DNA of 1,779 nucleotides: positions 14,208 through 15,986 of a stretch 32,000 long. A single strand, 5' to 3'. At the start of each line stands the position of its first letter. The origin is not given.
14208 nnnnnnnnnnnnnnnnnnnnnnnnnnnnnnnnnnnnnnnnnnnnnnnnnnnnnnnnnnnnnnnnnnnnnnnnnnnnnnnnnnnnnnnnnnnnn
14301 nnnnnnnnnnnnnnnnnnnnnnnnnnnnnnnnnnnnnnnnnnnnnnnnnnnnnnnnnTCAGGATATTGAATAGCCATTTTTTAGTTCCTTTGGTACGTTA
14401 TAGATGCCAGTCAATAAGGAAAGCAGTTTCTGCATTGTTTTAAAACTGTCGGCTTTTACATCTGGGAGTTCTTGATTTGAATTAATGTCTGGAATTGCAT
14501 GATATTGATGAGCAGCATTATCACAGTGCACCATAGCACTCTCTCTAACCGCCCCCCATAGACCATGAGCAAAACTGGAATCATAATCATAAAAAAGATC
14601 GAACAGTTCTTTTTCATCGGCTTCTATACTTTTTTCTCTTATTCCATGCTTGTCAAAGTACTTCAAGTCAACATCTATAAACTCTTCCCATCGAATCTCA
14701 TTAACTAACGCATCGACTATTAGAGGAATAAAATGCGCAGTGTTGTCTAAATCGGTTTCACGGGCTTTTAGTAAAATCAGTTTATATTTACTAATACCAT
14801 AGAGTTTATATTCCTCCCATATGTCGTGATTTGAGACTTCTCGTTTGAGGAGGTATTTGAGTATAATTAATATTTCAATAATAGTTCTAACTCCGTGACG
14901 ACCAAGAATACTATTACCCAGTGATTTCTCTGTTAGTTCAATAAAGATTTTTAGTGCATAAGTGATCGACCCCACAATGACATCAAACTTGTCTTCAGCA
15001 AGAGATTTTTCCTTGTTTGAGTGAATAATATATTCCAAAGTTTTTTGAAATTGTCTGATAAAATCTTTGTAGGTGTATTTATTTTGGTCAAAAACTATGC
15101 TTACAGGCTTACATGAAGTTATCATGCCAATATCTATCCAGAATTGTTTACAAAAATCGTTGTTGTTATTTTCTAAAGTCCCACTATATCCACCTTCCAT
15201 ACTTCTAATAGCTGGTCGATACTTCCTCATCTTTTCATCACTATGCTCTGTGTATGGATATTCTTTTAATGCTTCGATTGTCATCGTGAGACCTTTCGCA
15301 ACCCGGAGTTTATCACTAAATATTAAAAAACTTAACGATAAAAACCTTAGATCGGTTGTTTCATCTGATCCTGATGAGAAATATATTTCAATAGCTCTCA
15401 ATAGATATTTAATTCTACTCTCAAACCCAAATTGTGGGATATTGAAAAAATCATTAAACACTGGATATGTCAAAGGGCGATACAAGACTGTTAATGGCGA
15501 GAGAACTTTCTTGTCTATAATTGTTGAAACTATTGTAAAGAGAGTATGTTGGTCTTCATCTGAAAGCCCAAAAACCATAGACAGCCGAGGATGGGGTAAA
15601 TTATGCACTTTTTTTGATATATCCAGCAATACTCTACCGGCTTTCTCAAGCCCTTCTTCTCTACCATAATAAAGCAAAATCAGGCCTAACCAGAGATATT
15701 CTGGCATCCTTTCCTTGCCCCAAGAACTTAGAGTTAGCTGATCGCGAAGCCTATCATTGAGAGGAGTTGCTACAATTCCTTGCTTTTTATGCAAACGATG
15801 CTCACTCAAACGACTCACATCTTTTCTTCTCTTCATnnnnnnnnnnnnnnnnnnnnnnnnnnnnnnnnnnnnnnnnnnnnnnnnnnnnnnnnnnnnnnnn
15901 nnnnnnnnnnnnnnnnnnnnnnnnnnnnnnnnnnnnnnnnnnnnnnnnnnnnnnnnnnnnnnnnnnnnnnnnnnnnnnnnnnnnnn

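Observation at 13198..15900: AT-rich two-gene island of unknown function (candidate acquired defence or abortive-infection-like module)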

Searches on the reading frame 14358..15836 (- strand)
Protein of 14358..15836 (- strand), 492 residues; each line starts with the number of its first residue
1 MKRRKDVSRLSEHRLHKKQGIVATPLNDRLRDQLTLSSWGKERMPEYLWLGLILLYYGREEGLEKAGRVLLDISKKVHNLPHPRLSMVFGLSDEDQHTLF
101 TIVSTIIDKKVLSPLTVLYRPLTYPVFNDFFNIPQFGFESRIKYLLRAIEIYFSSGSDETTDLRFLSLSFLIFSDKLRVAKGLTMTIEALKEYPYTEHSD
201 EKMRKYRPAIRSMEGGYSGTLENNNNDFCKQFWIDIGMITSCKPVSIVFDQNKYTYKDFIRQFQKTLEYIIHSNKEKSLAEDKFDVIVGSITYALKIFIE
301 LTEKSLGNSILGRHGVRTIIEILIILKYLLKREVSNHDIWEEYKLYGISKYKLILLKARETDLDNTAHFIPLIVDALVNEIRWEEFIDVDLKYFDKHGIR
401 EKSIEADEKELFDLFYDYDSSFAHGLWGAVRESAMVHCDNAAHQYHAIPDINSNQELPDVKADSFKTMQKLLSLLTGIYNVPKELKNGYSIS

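Call 3: search_protein_families(library=pfam, proteins=[window:14358-15836:-], max_evalue=1)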
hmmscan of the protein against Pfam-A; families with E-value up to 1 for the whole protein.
window:14358-15836:- (492 aa): 1 family
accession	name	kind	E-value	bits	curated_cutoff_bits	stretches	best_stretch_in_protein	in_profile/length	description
PF18928.5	DUF5677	-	1.1e-12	48.8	27.1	1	300-433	20-158/166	Family of unknown function (DUF5677)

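Call 4: search_protein_families(library=padloc, proteins=[window:14358-15836:-], max_evalue=1)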
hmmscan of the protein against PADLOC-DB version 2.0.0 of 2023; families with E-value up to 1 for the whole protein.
window:14358-15836:- (492 aa): 1 family
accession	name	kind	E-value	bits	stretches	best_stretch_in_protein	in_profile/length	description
PDLC03826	DitA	-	3.4e-176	584.9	1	7-489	3-482/486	-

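Call 5: search_protein_families(library=ncbifam, proteins=[window:14358-15836:-], max_evalue=1)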
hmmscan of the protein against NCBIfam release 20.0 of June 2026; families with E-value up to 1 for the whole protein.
window:14358-15836:- (492 aa): 0 families

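Call 13: find_homologous_proteins(query=window:14358-15836:-, max_evalue=0.001)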
Query window:14358-15836:- (492 aa): 343 proteins with E <= 0.001 among 8000 candidates; the best 120 are listed.
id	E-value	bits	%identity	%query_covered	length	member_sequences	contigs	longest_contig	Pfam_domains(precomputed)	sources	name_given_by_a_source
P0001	0.0e+0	1112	100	100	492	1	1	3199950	PF18928.6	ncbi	ncbi:hypothetical protein GCAAIG_09465 [Candidatus Electronema halotolerans]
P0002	3.3e-237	806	71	100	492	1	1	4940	PF18928.6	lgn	-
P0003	3.2e-228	777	71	99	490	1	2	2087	PF18928.6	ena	-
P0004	2.7e-225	767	70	99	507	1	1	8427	PF18928.6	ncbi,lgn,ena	-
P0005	5.1e-219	746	79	85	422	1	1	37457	PF18928.6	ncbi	-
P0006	1.6e-218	745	67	99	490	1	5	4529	PF18928.6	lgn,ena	-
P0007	2.8e-207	708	65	100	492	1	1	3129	PF18928.6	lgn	-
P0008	4.1e-205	700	64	99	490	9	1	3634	PF18928.6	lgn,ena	-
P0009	2.4e-202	691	63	99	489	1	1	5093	PF18928.6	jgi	jgi:hypothetical protein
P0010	1.8e-200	685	62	99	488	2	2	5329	PF18928.6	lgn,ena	-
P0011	2.5e-200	685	62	99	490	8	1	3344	PF18928.6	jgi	jgi:hypothetical protein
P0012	3.9e-199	681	61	99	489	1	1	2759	PF18928.6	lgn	-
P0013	8.1e-198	676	62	99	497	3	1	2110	PF18928.6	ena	-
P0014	1.7e-197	675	62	98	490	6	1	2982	PF18928.6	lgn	-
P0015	4.1e-196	671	62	99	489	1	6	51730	PF18928.6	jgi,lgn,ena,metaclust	metaclust:\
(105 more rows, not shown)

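Call 23: find_related_loci(query=A1, collection=genome_contigs, flank=10000)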
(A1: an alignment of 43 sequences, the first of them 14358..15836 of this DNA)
Query A1 (492 aa) in genome_contigs; peptide patterns used: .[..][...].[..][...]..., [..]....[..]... (x = any residue, [..] = any of these).
184 stretches matched a pattern; 14 encode a relative of the query (tblastn E <= 1e-3); 14 distinct loci.
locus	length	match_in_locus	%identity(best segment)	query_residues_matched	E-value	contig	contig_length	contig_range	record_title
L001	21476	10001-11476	80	1-492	0e+0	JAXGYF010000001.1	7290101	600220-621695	MAG: Candidatus Vecturithrix sp. isolate AnMBR.bin507 bin507_1, whole genome shotgun sequence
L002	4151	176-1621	59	1-485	0e+0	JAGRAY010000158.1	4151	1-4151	MAG: Bdellovibrionales bacterium isolate HKST-UBA30 NODE_158_length_4151_cov_3.678694, whole genome shotgun sequence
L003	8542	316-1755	57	5-487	0e+0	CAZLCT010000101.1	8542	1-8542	MAG TPA_asm: uncultured bacterium isolate binchicken_co256_57 genome assembly, contig: NODE_23475_length_8542_cov_5.8668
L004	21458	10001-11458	56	1-489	2e-177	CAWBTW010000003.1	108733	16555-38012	MAG: uncultured Chloroflexia bacterium isolate MFD03804.bin.2.70 genome assembly, contig: contig_10549, whole genome sho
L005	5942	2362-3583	56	1-411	3e-130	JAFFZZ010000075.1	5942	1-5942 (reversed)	MAG: Candidatus Babeliaceae bacterium isolate Zod_maxbin_2.173 k87_10944345, whole genome shotgun sequence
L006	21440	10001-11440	42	5-489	6e-129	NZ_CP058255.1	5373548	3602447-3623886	Priestia megaterium strain BHS1 chromosome, complete genome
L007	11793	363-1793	41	8-489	8e-119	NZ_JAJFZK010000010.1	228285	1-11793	Bacillus sp. REN16 scaffold10, whole genome shotgun sequence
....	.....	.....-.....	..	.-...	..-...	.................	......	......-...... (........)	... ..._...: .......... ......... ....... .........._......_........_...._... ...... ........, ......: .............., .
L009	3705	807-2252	40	2-483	2e-111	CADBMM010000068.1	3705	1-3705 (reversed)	MAG: uncultured Lachnospiraceae bacterium isolate RUG14107 genome assembly, contig: RUG14107_asm_68, whole genome shotgu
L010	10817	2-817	50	208-482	3e-83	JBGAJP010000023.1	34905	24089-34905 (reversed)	MAG: Pontiellaceae bacterium isolate MAG_AAO_H125.17 AAOH125-17_opera_contig_2737, whole genome shotgun sequence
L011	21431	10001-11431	41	8-489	9e-120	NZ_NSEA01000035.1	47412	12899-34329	Fredinandcohnia onubensis strain 10J4 10J4_trimmed_contig_35, whole genome shotgun sequence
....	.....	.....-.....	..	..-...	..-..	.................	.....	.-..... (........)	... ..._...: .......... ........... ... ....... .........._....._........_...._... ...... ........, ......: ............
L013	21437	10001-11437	32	9-485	1e-78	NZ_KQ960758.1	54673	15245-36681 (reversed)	Veillonella sp. DNF00869 Scaffold45, whole genome shotgun sequence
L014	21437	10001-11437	44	5-489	3e-131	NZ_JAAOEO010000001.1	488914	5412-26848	Neobacillus terrae strain C11 NODE_1_length_488914_cov_175.629684, whole genome shotgun sequence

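Call 28: predict_structure(alignment_id=A1)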
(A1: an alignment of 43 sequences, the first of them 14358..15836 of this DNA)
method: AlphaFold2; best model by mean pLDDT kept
length: 492 residues; sequences in the alignment: 43
mean_pLDDT: 87.6   pTM: 0.72
mean pLDDT of the five models: 87.6, 83.9, 83.6, 83.4, 83.4
residues with pLDDT >= 90: 259; 70-90: 198; 50-70: 32; < 50: 3
segments of 3 or more residues with pLDDT < 50: 490-492
pLDDT, mean of each block of 10 residues (from residue 1): 67 83 82 75 93 97 98 94 93 97 97 96 96 93 95 92 95 88 88 94 92 73 75 92 84 87 94 89 94 96 85 91 96 91 88 86 84 85 71 81 93 86 70 78 82 85 93 93 72 36
secondary structure, 60 per line:
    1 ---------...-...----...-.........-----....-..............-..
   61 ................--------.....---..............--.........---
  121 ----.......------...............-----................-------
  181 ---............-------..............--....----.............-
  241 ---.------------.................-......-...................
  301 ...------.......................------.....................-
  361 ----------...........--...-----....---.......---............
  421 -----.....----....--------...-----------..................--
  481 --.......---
elements in order: E14-16 E21-23 H25-33 H39-42 H44-57 H59-76 H85-89 H93-106 H109-117 H125-131 H138-152 H158-173 H184-195 H203-216 H219-222 H227-239 H257-273 H275-280 H282-303 H310-332 H339-359 H371-381 H392-395 H399-405 H409-420 H426-430 E435-438 E447-449 H461-478 H483-489

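Call 32: fold_search(model_id=the predicted structure, library=pdb)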
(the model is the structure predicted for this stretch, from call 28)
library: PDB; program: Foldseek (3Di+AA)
matches with E <= 10: 54; with E <= 0.001: 0
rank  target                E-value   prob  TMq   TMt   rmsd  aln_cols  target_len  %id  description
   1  9j3l_A                5.9e-01  0.06  0.10  0.10  29.6       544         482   13  ATP bound Arabidopsis ATP/ADP translocator AtNTT1 (released 2025-03-19)
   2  3vvr_A                1.2e+00  0.04  0.09  0.09  30.9       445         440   13  Crystal structure of MATE in complex with MaD5 (released 2013-04-03)
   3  1xqp                  1.9e+00  0.08  0.10  0.17  16.9       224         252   12  Crystal structure of 8-oxoguanosine complexed Pa-AGOG, 8-oxoguanine DNA glycosylase from Pyrobaculum aerophilum (released 2004-11-16)
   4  8t60_A                2.0e+00  0.03  0.10  0.12  29.5       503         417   10  CryoEM structure of an inward-facing MelBSt at a Na(+)-bound and sugar low-affinity conformation (released 2024-02-28)
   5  6nq0_A                2.2e+00  0.04  0.12  0.10  29.8       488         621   10  Cryo-EM structure of human TPC2 channel in the ligand-bound open state (released 2019-03-27)
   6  5fia_B                2.4e+00  0.04  0.13  0.15  24.5       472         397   10  Structure of the effector protein LpiR1 (Lpg0634) from Legionella pneumophila (released 2016-01-27)
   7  5fia_A                2.4e+00  0.03  0.11  0.13  24.1       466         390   12  Structure of the effector protein LpiR1 (Lpg0634) from Legionella pneumophila (released 2016-01-27)
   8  8qzp_A                2.5e+00  0.03  0.09  0.10  26.5       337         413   10  Structure of the non-mitochondrial citrate synthase from Ananas comosus (released 2024-07-24)
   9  5es2_B                2.7e+00  0.04  0.13  0.15  24.7       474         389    9  The crystal structure of a functionally uncharacterized protein LPG0634 from Legionella pneumophila subsp. pneumophila (released 2015-12-16)
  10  8wjq                  2.9e+00  0.02  0.10  0.10  31.3       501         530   11  Cryo-EM structure of URAT1(R477S)-Urate complex (released 2024-08-28)
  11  9cpb_5T               3.2e+00  0.02  0.07  0.11  30.8       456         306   12  Atomic model of bovine Fallopian tube cilia doublet microtubule (48-nm periodicity) (released 2024-10-30)
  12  5es2_A                3.5e+00  0.03  0.11  0.13  23.9       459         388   11  The crystal structure of a functionally uncharacterized protein LPG0634 from Legionella pneumophila subsp. pneumophila (released 2015-12-16)
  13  9sob_E                3.5e+00  0.02  0.10  0.10  29.6       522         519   12  Structural Model of the Nuclear Pore Complex in Arabidopsis thaliana (released 2025-11-05)
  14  9f36_B                4.1e+00  0.03  0.10  0.13  26.8       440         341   11  Crystal estructure of AimR from ATCC13952 phage (released 2025-05-14)
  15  8q7h_B                4.1e+00  0.02  0.09  0.05  27.6       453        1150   11  Structure of CUL9-RBX1 ubiquitin E3 ligase complex in unneddylated and neddylated conformation - focused cullin dimer (released 2024-04-17)
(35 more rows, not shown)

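Call 40: search_solved_structures(query=A1, max_evalue=10)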
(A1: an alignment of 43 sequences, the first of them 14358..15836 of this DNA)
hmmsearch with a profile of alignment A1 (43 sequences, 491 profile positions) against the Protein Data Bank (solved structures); distinct sequences matched with E-value up to 10: 1.
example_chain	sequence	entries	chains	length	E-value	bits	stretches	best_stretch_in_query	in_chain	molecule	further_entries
1ug7_A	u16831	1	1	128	0.065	15.3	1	202-274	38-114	2610208M17Rik protein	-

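Call 62: search_protein_families(library=padloc, proteins=[L001:7486-9822:+, L001:13100-14971:+, L001:17118-18725:+, L001:19409-20461:+, L001:2060-3091:-, L001:750-1958:+, L001:3152-3922:-], max_evalue=0.001)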
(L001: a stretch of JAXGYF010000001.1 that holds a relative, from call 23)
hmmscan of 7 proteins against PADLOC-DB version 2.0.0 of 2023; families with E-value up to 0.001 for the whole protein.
L001:7486-9822:+ (778 aa): 1 family
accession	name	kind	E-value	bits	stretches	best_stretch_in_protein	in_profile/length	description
PDLC01169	TPR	-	3.9e-13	47.4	1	603-706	123-225/252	TPR repeats containing protein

L001:13100-14971:+ (623 aa): 64 families (the best 25 are shown)
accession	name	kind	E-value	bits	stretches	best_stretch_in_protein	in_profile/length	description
PDLC03688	HEase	-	1.9e-120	401.4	1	44-612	23-594/599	homing endonuclease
PDLC03698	HEase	-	3.6e-82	274.7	1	48-617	252-827/834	homing endonuclease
PDLC01136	RT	-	9.4e-53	177.3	2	58-258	11-202/263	RT (reverse transcriptase)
PDLC02063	Cas1_IIIb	-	8.4e-33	111.8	2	102-256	58-213/617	-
PDLC03754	RT_UG17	-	1.4e-28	97.9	2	83-257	41-208/429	DRT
PDLC03779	RT_UG4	-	7.8e-24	82.3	1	88-257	35-196/307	DRT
PDLC03764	RT_UG26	-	2.6e-21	73.8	2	88-258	40-211/398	DRT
PDLC01607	RT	-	1.8e-19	68.5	1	112-377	1-160/161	"CAS-I,CAS-II,CAS-III,CAS-IV,CAS-V,CAS-VI; acquisition_associated"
PDLC03756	RT_UG19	-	2.7e-18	64.3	1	168-257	140-226/562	DRT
PDLC03778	RT_UG39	-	7.4e-16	56.2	2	90-206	104-230/541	DRT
PDLC03759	RT_UG21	-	3.3e-15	53.8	1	176-255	141-214/503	DRT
PDLC03766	Drt9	-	4.9e-14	50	1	92-258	73-231/488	DRT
PDLC03768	Drt3a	-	2.3e-13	48.4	2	177-257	135-206/411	DRT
PDLC02942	RT_III-A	-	2.4e-13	47.9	2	109-260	72-205/341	-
PDLC02955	RT_X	-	6.5e-13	46.7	1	111-259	28-159/272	-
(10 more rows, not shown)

L001:17118-18725:+ (535 aa): 0 families

L001:19409-20461:+ (350 aa): 0 families

L001:2060-3091:- (343 aa): 0 families

L001:750-1958:+ (402 aa): 0 families

L001:3152-3922:- (256 aa): 0 families

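Call 64: search_protein_families(library=pfam, alignment_id=A1, max_evalue=5)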
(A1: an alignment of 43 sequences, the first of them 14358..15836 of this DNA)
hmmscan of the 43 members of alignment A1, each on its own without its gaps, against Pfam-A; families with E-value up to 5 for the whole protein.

A. member 1, window:14358-15836:- (492 aa): 1 family
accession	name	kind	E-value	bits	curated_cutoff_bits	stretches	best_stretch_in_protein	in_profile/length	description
PF18928.5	DUF5677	-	1.1e-12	48.8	27.1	1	300-433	20-158/166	Family of unknown function (DUF5677)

B. families by the number of members that match (of 43 scanned): 15 families
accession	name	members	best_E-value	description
PF18928.5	DUF5677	43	3.7e-19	Family of unknown function (DUF5677)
PF05147.19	LANC_like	7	0.024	Lanthionine synthetase C-like protein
PF23302.1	HTH_DNAJC9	2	0.02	DNAJC9 HTH domain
PF19434.4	OPA1_C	2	0.098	Dynamin-like GTPase OPA1 C-terminal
PF15031.11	DUF4528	1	0.033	Domain of unknown function (DUF4528)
PF10592.14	AIPR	1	0.051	AIPR protein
PF19808.4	DUF6291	1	0.061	Family of unknown function (DUF6291)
PF06418.20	CTP_synth_N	1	0.062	CTP synthase N-terminus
PF12921.12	ATP13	1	0.068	Mitochondrial ATPase expression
PF19162.5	DUF5844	1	0.074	Family of unknown function (DUF5844)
PF19260.4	DUF5903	1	0.11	Family of unknown function (DUF5903)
PF06042.17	NTP_transf_6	1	0.16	Nucleotidyltransferase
PF24557.2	DExH14_plug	1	0.21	DExH14 plug domain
PF17269.7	DUF5335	1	0.22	Family of unknown function (DUF5335)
PF16522.10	FliS_cochap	1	0.22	Flagellar FLiS export co-chaperone, HP1076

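Call 67: search_dna_similar(query=window:14358-15836:-, collection=phages, mode=protein, max_rows=15)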
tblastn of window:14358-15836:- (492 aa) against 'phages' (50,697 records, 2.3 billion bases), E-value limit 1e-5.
No match.

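Call 68: search_dna_similar(query=window:14358-15836:-, collection=plasmids, mode=protein, max_rows=20)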
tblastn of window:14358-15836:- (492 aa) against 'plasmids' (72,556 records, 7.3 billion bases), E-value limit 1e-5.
Records with a match: 2; places in all: 2; records where one place covers at least 80% of the query: 2.
Best place of each record, by identity: <60% 2.
By first word of the organism name: Clostridioides 1; Streptococcus 1.
By predicted mobility (MOB-suite, as given by PLSDB): non-mobilizable 2.
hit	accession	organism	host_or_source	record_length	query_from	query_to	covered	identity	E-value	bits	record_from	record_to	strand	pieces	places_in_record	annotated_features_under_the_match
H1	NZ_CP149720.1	Clostridioides difficile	-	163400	8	488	98%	37.8%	7e-81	281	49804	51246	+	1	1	DUF5677 domain-containing protein | hypothetical protein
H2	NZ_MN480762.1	Streptococcus salivarius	-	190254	8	491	98%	33.3%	9e-63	228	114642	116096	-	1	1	DUF5677 domain-containing protein | hypothetical protein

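Call 69: get_annotated_region(hit=H1, flank=9000)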
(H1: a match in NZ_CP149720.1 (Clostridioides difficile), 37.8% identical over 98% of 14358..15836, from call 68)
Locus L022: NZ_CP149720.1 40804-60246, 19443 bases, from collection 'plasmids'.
description: Clostridioides difficile strain Z1322HCD0102 plasmid pZ1322HCD0102-2, complete sequence
organism: Clostridioides difficile (NCBI taxid 1496)
taxonomy: Bacteria; Bacillota; Clostridia; Peptostreptococcales; Peptostreptococcaceae; Clostridioides; Clostridioides difficile
host: -; source: -; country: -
typing (MOB-suite, as given by PLSDB): non-mobilizable
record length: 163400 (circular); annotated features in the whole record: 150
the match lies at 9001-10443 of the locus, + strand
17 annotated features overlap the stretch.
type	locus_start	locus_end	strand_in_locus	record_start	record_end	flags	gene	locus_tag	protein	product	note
CDS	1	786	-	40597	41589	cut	-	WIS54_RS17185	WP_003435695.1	ATP-binding protein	-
CDS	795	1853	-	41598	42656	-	-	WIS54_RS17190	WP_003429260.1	DnaD domain protein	-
CDS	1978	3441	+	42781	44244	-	-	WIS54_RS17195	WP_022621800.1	M1 family metallopeptidase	-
CDS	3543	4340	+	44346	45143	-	-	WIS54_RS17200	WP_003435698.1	MBL fold metallo-hydrolase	-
CDS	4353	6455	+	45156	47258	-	-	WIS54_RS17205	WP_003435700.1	EAL domain-containing protein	-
CDS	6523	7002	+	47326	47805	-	rlmH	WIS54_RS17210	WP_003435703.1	23S rRNA (pseudouridine(1915)-N(3))-methyltransferase RlmH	GO:0006364 - rRNA processing [Evidence IEA]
CDS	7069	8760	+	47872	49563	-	-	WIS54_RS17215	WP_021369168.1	hypothetical protein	-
CDS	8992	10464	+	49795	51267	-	-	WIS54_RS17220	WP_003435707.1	DUF5677 domain-containing protein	-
CDS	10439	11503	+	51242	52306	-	-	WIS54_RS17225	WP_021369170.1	hypothetical protein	-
CDS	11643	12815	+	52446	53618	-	-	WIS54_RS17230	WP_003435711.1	transposase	-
CDS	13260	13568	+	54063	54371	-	-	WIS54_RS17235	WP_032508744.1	PTS sugar transporter subunit IIB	GO:0008643 - carbohydrate transport [Evidence IEA]; GO:0009401 - phosphoenolpyruvate-dependent sugar phosphotransferase ...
CDS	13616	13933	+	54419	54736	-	-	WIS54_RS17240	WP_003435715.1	PTS lactose/cellobiose transporter subunit IIA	GO:0009401 - phosphoenolpyruvate-dependent sugar phosphotransferase system [Evidence IEA]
CDS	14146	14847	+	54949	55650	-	-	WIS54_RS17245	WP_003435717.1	GntR family transcriptional regulator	-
CDS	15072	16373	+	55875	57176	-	-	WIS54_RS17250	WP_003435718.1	PTS transporter subunit EIIC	GO:0009401 - phosphoenolpyruvate-dependent sugar phosphotransferase system [Evidence IEA]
CDS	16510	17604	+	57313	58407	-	-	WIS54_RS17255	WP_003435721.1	MupG family TIM beta-alpha barrel fold protein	-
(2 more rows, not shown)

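Call 73: search_protein_representatives(alignment_id=A1)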
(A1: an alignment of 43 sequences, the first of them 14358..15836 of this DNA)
Query: 43 sequences, 491 profile positions. Proteins with E-value up to 0.001 (for the whole library): 1174; up to 1e-10: 719; up to 1e-30: 340. The best 150 are listed.
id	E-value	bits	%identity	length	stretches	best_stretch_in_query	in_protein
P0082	2.1e-232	788.7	-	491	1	1-489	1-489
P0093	5.2e-229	777.5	-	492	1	2-488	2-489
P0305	2.6e-177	607.0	-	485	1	1-487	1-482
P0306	9.0e-172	588.7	-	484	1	4-484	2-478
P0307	5.1e-166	569.8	-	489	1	5-487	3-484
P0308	9.6e-161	552.4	-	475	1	7-483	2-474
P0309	1.8e-159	548.1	-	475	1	23-488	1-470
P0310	1.1e-154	532.4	-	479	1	5-487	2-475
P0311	2.9e-153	527.7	-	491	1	7-485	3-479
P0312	5.3e-152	523.5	-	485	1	7-488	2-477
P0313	1.6e-150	518.7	-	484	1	7-488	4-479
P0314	1.4e-149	515.6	-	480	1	6-482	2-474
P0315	2.0e-149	515.0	-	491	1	9-485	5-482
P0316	4.2e-149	514.0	-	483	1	7-479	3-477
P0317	8.3e-148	509.7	-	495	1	8-487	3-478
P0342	2.8e-114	399.1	-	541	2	75-479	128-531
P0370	5.3e-79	282.8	-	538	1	263-486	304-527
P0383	6.4e-66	239.6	-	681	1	8-478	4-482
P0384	1.8e-65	238.2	-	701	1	3-477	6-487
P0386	9.4e-65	235.8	-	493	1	3-477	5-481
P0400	9.7e-63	229.1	-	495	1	4-478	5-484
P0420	2.7e-60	221.1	-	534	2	139-478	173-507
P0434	1.1e-57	212.4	-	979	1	2-477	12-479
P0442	3.7e-57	210.7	-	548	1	3-480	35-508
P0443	4.1e-57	210.6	-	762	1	5-478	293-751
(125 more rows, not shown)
